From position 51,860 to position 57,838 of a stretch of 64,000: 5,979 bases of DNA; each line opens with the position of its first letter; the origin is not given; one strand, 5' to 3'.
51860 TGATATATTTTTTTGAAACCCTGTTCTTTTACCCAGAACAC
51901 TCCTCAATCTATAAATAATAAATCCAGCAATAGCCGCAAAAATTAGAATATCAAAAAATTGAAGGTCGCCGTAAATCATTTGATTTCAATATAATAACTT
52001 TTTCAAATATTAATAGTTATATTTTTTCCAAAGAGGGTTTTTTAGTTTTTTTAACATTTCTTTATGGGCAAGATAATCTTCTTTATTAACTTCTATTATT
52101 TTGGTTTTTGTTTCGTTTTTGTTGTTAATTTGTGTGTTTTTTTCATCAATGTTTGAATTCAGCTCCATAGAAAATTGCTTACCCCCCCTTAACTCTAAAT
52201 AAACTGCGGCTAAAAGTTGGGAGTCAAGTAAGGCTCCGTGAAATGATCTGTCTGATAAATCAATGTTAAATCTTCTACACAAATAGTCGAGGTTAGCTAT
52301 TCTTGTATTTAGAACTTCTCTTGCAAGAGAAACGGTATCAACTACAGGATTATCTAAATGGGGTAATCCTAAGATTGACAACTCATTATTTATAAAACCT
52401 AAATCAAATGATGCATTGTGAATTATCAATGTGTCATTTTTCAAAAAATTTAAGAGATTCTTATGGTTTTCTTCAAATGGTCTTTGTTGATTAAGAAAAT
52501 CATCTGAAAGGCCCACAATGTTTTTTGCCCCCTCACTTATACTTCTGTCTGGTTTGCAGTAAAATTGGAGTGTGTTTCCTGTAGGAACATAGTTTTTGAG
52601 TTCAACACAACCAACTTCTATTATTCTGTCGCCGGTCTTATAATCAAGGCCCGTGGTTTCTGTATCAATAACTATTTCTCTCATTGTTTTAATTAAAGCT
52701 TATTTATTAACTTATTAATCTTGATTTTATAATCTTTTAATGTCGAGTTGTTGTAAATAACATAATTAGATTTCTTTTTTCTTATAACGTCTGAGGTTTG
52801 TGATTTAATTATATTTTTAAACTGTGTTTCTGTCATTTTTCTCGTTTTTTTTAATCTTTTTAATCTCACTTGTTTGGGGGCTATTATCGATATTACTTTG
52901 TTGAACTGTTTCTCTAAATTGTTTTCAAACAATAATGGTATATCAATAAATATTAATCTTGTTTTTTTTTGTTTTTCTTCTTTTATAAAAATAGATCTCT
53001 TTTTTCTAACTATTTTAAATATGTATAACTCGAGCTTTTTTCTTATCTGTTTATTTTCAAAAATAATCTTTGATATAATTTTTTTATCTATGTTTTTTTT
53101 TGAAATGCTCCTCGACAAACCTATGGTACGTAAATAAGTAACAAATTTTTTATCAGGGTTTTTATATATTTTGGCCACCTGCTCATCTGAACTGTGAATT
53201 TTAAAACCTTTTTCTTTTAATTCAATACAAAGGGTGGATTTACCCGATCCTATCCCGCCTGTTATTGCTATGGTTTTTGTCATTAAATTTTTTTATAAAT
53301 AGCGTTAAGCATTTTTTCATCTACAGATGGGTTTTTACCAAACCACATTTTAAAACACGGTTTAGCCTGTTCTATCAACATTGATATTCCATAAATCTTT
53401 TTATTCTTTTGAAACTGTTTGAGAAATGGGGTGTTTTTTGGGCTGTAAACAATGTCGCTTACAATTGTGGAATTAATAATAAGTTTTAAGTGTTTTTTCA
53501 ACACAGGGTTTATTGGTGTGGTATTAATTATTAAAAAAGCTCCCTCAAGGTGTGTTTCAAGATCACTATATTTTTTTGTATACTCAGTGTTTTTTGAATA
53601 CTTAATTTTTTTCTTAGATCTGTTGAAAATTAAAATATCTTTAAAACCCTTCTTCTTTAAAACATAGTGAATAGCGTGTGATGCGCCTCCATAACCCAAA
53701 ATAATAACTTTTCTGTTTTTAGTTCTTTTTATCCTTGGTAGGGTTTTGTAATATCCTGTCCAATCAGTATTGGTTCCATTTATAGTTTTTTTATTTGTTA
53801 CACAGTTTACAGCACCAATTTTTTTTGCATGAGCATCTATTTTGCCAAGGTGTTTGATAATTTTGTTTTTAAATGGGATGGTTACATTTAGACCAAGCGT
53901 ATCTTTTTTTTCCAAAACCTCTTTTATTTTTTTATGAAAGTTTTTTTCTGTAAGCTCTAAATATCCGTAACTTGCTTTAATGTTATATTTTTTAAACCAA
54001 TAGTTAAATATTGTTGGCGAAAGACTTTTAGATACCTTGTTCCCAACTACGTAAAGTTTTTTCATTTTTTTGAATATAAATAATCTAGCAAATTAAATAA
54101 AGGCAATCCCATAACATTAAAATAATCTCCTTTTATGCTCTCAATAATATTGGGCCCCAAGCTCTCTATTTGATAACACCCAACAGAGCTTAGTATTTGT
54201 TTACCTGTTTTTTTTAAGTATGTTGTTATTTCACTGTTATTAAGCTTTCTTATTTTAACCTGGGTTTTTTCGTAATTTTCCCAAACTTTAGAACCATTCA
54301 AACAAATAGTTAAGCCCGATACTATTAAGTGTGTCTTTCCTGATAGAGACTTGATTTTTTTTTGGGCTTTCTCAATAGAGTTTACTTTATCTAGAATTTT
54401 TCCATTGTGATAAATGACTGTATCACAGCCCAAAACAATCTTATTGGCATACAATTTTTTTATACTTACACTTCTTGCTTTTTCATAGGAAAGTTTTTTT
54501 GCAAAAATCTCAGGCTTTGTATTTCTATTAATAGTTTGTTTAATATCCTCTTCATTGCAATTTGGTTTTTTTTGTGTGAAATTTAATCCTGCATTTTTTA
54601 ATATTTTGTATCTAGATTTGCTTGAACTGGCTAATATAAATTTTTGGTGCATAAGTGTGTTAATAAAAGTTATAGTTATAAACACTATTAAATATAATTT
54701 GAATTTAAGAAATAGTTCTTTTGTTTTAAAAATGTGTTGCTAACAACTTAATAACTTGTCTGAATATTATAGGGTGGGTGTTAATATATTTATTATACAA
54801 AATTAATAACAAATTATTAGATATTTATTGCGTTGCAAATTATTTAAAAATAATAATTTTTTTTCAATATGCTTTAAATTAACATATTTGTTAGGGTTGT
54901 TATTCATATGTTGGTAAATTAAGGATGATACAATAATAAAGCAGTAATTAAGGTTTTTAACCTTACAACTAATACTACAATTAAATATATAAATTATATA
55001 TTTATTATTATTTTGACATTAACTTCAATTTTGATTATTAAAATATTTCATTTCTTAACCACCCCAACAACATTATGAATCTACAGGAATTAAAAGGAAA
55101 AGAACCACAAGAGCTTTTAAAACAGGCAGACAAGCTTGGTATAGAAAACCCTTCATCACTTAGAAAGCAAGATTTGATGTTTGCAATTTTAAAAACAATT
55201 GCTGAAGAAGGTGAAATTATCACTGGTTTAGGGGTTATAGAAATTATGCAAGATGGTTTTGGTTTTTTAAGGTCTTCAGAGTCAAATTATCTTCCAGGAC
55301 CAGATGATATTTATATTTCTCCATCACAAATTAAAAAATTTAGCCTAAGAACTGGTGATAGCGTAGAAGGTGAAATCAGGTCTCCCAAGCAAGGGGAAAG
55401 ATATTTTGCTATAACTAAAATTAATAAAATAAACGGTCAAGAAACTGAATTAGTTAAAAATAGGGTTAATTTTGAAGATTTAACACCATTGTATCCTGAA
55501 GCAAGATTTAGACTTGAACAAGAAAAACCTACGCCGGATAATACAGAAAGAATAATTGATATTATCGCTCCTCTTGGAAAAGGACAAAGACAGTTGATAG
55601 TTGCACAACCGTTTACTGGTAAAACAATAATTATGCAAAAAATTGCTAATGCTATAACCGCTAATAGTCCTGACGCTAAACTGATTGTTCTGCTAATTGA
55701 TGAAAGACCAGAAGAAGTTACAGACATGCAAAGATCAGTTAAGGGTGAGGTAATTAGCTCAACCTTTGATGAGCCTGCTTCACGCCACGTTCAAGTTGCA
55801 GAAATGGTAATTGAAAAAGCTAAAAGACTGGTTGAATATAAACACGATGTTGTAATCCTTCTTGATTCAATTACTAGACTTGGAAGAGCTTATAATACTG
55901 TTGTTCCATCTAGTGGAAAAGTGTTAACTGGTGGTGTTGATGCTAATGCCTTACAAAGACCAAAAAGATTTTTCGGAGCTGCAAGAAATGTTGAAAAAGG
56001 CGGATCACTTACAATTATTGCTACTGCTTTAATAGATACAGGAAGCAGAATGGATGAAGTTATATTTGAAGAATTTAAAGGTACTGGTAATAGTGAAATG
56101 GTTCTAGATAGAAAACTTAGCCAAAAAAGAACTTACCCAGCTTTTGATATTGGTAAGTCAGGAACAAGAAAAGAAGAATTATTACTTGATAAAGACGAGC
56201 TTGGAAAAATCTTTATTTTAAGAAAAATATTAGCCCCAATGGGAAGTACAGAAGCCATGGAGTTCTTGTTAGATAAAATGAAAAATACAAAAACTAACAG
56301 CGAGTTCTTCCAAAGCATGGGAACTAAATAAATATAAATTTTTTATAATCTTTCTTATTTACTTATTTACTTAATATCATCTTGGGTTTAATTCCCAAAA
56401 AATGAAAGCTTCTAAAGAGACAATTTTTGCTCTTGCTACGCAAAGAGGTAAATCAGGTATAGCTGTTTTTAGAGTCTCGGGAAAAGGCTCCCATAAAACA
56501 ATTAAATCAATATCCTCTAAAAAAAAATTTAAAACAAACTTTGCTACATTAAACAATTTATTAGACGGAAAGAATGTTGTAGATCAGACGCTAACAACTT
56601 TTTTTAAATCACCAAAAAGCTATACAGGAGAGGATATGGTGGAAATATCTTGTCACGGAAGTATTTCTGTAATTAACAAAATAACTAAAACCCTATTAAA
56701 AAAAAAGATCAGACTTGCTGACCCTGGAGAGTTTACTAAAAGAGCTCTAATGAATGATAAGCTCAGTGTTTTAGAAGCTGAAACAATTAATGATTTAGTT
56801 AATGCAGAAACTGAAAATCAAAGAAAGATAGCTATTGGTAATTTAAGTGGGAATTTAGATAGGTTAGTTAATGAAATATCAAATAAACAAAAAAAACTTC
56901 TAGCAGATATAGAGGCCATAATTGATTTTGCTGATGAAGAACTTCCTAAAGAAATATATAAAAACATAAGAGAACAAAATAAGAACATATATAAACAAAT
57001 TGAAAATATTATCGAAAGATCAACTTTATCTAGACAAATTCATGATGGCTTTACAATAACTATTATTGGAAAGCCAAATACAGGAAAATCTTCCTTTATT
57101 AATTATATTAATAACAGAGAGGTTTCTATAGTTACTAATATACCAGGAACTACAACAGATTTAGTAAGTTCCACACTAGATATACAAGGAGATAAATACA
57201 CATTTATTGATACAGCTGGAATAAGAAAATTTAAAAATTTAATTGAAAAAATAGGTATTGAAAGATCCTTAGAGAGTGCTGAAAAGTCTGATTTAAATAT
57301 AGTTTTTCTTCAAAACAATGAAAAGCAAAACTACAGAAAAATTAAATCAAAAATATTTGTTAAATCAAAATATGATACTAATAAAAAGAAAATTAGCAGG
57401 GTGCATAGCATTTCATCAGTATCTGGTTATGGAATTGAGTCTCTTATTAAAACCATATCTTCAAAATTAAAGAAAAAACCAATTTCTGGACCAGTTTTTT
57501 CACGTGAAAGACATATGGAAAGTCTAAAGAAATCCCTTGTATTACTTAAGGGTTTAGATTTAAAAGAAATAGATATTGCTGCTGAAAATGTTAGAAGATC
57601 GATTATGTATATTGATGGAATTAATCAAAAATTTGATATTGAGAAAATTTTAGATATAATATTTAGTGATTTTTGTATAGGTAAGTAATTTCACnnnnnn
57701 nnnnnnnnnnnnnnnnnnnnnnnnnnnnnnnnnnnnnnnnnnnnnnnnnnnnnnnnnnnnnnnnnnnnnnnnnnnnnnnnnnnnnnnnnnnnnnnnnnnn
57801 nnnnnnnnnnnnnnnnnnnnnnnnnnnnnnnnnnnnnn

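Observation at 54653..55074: Probable chromosomal replication origin in the 422-bp maf-rho spacer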

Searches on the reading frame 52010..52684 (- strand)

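Call 4: search_protein_families(library=pfam, proteins=[window:52010-52684:-])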
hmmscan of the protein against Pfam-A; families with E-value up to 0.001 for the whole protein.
window:52010-52684:- (224 aa): 3 families
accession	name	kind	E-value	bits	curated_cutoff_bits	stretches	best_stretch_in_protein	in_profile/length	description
PF00929.31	RNase_T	-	1.3e-30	107.6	24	1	4-162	1-164/164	Exonuclease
PF01612.26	DNA_pol_A_exo1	-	2.9e-06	27.7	23.6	1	62-140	63-128/173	3'-5' exonuclease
PF13482.12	RNase_H_2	-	0.00045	20.7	22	0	6-143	3-117/165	RNase_H superfamily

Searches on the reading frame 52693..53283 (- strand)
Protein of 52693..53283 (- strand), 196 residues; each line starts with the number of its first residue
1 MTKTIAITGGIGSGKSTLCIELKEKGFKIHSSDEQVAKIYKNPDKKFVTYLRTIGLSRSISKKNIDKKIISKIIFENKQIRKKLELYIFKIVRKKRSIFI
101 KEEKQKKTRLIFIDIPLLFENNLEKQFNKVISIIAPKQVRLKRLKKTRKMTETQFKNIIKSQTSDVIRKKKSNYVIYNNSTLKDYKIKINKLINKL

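Call 4: search_protein_families(library=pfam, proteins=[window:52693-53283:-])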
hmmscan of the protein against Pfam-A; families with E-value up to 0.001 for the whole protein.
window:52693-53283:- (196 aa): 2 families
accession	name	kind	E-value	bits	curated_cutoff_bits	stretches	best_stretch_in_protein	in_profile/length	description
PF01121.26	CoaE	-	5.7e-31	108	27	1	5-184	3-180/180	Dephospho-CoA kinase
PF13238.12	AAA_18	-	1.2e-07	32.7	29.4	1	5-155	1-119/128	AAA domain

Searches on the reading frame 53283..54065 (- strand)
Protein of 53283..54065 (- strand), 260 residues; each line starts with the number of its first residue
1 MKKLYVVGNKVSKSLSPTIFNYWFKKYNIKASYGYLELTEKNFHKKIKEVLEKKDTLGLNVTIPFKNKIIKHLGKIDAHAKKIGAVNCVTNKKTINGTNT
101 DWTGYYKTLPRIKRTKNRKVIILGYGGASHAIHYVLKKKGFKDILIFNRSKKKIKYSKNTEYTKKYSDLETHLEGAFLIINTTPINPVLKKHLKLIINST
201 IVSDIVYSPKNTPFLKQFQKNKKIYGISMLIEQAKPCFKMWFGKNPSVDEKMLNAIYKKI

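Call 4: search_protein_families(library=pfam, proteins=[window:53283-54065:-])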
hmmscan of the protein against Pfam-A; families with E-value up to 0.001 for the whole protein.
window:53283-54065:- (260 aa): 3 families
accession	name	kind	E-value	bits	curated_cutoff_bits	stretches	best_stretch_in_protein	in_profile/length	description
PF08501.16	Shikimate_dh_N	-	1.3e-24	86.7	27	1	6-89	1-83/83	Shikimate dehydrogenase substrate binding domain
PF01488.26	Shikimate_DH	-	3.3e-06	27.7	24.3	1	113-187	8-88/138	Shikimate / quinate 5-dehydrogenase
PF02826.25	2-Hacid_dh_C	-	0.0002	21.2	25.1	1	102-188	23-104/178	D-isomer specific 2-hydroxyacid dehydrogenase, NAD binding domain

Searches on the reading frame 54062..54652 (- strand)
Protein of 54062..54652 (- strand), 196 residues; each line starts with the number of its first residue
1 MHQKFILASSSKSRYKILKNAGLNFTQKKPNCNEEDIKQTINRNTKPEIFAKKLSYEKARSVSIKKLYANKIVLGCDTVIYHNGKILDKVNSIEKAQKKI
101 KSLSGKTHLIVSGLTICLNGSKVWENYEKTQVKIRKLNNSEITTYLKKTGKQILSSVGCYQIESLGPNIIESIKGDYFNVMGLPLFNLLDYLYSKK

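Call 4: search_protein_families(library=pfam, proteins=[window:54062-54652:-])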
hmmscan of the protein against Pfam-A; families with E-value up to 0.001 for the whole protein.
window:54062-54652:- (196 aa): 1 family
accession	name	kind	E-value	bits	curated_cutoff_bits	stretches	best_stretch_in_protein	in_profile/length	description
PF02545.19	Maf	-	1.1e-43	149.5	27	1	4-193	1-185/187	Maf-like protein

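Call 9: find_related_loci(query=window:54062-54652:-, collection=metagenome_contigs, flank=4000)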
Query window:54062-54652:- (196 aa) in metagenome_contigs; peptide patterns used: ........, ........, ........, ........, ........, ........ (x = any residue, [..] = any of these).
249 stretches matched a pattern; 113 encode a relative of the query (tblastn E <= 1e-3); the best 80 are kept; 80 distinct loci.
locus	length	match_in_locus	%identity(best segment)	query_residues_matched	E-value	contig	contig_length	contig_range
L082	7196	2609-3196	98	1-196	1e-125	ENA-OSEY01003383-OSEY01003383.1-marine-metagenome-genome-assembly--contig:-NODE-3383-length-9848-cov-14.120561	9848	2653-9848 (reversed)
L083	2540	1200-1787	96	1-196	4e-129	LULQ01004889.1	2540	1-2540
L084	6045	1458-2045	95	1-196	2e-121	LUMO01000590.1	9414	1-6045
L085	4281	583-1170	94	1-196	7e-122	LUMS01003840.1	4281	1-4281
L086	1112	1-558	97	11-196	1e-127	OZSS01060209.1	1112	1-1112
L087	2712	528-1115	88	1-196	4e-120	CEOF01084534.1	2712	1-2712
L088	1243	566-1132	94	8-196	1e-124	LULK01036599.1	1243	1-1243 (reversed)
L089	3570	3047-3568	95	1-174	2e-108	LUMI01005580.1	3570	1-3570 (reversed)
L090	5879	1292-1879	82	1-196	2e-106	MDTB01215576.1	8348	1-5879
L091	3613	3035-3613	88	1-193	1e-107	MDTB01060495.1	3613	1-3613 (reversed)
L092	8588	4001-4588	80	1-196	2e-104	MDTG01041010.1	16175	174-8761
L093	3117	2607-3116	94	1-170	4e-106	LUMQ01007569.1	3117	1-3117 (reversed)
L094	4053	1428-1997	63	1-190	3e-77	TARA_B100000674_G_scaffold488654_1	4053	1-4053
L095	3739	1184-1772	90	1-196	4e-97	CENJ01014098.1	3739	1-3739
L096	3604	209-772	65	5-192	8e-75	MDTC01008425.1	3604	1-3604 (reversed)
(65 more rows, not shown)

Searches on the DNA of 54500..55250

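Call 49: search_rna_families(source=window, start=54500, end=55250, threshold=evalue, max_evalue=1)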
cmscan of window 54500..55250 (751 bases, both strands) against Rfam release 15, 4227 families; matches with E-value up to 1: 2.
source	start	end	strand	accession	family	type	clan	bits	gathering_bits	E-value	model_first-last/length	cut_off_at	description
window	55158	55215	+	RF01726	SAM-II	Cis-reg; riboswitch;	-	21.7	44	0.15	1-60/60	no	SAM-II riboswitch aptamer (SAM-II long loop)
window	54940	54970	-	RF03141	S4-Flavobacteria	Cis-reg; leader;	CL00119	21.2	35.2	0.39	1-33/33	no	S4-Flavobacteria ribosomal protein leader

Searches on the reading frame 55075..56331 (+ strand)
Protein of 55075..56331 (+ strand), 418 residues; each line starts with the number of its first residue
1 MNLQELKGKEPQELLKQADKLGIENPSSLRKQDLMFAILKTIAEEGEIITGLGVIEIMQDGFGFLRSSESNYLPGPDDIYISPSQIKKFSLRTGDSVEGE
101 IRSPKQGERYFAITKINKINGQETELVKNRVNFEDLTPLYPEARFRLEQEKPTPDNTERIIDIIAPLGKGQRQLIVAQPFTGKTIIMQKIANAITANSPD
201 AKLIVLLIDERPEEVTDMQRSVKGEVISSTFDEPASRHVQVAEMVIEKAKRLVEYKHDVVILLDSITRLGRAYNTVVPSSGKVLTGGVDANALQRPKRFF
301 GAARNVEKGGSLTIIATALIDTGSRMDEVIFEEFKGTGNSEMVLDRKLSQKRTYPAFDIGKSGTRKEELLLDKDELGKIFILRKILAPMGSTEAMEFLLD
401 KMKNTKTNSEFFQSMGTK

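Call 4: search_protein_families(library=pfam, proteins=[window:55075-56331:+])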
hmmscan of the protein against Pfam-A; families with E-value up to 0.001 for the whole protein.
window:55075-56331:+ (418 aa): 4 families
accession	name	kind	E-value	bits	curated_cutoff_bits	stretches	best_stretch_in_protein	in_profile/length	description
PF07497.18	Rho_RNA_bind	-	2.6e-32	110.9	27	1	53-125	3-73/73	Rho termination factor, RNA-binding domain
PF00006.31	ATP-synt_ab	-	5.3e-27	95.3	29.5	1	159-362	3-211/213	ATP synthase alpha/beta family, nucleotide-binding domain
PF07498.18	Rho_N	-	9.3e-16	58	24.9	1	5-47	1-43/43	Rho termination factor, N-terminal domain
PF08206.17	OB_RNB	-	0.0001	22.4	24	1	53-105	1-46/58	Ribonuclease B OB domain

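Call 7: find_related_loci(query=window:55075-56331:+, collection=genome_contigs, flank=4000)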
Query window:55075-56331:+ (418 aa) in genome_contigs; peptide patterns used: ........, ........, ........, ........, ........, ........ (x = any residue, [..] = any of these).
600 stretches matched a pattern (row limit reached: there are more); 600 encode a relative of the query (tblastn E <= 1e-3); the best 80 are kept; 80 distinct loci.
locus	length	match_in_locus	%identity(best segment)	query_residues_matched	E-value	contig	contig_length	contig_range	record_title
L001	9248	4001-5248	74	1-415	0e+0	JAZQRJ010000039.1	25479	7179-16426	MAG: Novosphingobium sp. isolate T1900045231_TH20190001.MAGScoT_cleanbin_000010 SGB_5409_k141_153057, whole genome shotg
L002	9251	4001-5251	73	1-417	0e+0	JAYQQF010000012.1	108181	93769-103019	MAG: Alphaproteobacteria bacterium isolate SD3112_S42.concoct.075 NODE_57_length_108181_cov_16.9509, whole genome shotgu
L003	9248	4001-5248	73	1-415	0e+0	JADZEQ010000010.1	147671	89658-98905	MAG: Sphingomonadaceae bacterium isolate SJ829 c_000001304716, whole genome shotgun sequence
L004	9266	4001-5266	73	1-417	0e+0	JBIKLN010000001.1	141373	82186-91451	MAG: Patescibacteria group bacterium isolate ME2014-08-22_3300042298_group5_bin99 Rohwer_bin1910_scaffold_15_c2, whole g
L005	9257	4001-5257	72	1-415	0e+0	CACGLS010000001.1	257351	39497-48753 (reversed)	uncultured Pelagibacteraceae bacterium isolate AG-910-C16 genome assembly, contig: AG-910-C16_NODE_1, whole genome shotg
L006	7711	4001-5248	74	1-415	0e+0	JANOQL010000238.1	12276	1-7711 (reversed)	MAG: Sphingomonadales bacterium isolate VAR_4_metabat_346 VAR_4_k141_2895802, whole genome shotgun sequence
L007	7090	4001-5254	73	1-417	0e+0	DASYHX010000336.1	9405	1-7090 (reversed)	MAG TPA_asm: Pseudorhizobium sp. isolate SMAG_U4251 k141_11934, whole genome shotgun sequence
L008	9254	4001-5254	73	1-417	0e+0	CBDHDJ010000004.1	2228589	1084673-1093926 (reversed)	MAG: Alphaproteobacteria bacterium isolate 9f10fd04-5cad-458c-8f3d-6065ca0d4641 genome assembly, contig: contig_4, whole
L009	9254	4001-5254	72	1-417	0e+0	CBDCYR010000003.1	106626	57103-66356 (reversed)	MAG: Alphaproteobacteria bacterium isolate 61ea418e-1a9a-4c42-89d8-c143e3827dfe genome assembly, contig: contig_3, whole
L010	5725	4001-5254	72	1-417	0e+0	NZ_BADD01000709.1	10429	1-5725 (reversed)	Rhodopseudomonas sp. B29, whole genome shotgun sequence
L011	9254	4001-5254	72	1-417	0e+0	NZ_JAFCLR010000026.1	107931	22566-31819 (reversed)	Bradyrhizobium sp. AUGA SZCCT0431 NODE_26, whole genome shotgun sequence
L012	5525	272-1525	72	1-417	0e+0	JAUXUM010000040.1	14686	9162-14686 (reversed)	MAG: Devosia sp. isolate C15_concoct.bin.117 C15_k141_186011, whole genome shotgun sequence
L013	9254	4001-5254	71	1-417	0e+0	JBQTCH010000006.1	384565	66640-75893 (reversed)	Rhodopseudomonas sp. NSM assembly_contig_6, whole genome shotgun sequence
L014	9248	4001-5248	74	1-415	0e+0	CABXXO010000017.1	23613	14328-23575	MAG: uncultured Alphaproteobacteria bacterium isolate AG-325-J07 genome assembly, contig: AG-325-J07_NODE_17, whole geno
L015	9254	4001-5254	72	1-417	0e+0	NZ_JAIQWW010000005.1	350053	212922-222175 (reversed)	Phyllobacterium chamaecytisi strain KW56 5, whole genome shotgun sequence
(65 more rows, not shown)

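Call 8: find_encoding_contigs(protein=window:55075-56331:+, flank=10000, max_places=10)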
Protein window:55075-56331:+ (418 aa): 1 contig read that carries it; 1 place shown.
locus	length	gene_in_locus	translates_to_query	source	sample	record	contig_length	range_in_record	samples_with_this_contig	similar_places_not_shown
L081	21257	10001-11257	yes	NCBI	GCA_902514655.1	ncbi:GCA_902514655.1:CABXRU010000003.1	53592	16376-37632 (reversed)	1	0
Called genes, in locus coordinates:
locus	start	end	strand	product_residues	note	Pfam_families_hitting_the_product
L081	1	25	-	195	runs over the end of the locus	PF00475:IGPD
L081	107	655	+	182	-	PF00227:Proteasome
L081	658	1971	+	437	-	PF00493:MCM (faint), PF00004:AAA (weak), PF07728:AAA_5 (weak), PF07724:AAA_2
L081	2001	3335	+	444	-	PF01569:PAP2, PF14378:PAP2_3 (weak), PF01569:PAP2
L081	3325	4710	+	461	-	PF02366:PMT (weak), PF13231:PMT_2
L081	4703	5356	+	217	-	PF11306:DUF3108 (weak)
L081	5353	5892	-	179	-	PF01713:Smr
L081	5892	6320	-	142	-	PF00959:Phage_lysozyme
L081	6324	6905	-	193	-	PF04280:Tim44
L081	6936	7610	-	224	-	PF00929:RNase_T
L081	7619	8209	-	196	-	PF01121:CoaE, PF13238:AAA_18 (weak)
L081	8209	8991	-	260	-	PF08501:Shikimate_dh_N, PF01488:Shikimate_DH (weak)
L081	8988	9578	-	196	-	PF02545:Maf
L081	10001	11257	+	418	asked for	PF07498:Rho_N, PF07497:Rho_RNA_bind, PF00006:ATP-synt_ab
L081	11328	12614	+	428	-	PF10396:TrmE_N, PF12631:MnmE_helical, PF01926:MMR_HSR1, PF02421:FeoB_N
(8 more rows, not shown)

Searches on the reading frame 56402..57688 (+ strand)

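Call 4: search_protein_families(library=pfam, proteins=[window:56402-57688:+])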
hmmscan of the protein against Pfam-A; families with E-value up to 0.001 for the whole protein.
window:56402-57688:+ (428 aa): 4 families
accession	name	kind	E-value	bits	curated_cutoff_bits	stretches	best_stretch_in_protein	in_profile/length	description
PF10396.14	TrmE_N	-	5.7e-38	130.2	29.8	1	7-120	1-117/117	GTP-binding protein TrmE N-terminus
PF12631.12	MnmE_helical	-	3.1e-35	122.7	40.1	1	125-425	3-211/211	MnmE helical domain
PF01926.29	MMR_HSR1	-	4.4e-20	72.3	21.9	1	219-321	2-99/113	50S ribosome-binding GTPase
PF02421.24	FeoB_N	-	1.4e-08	34.8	27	1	218-302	2-85/156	Ferrous iron transport protein B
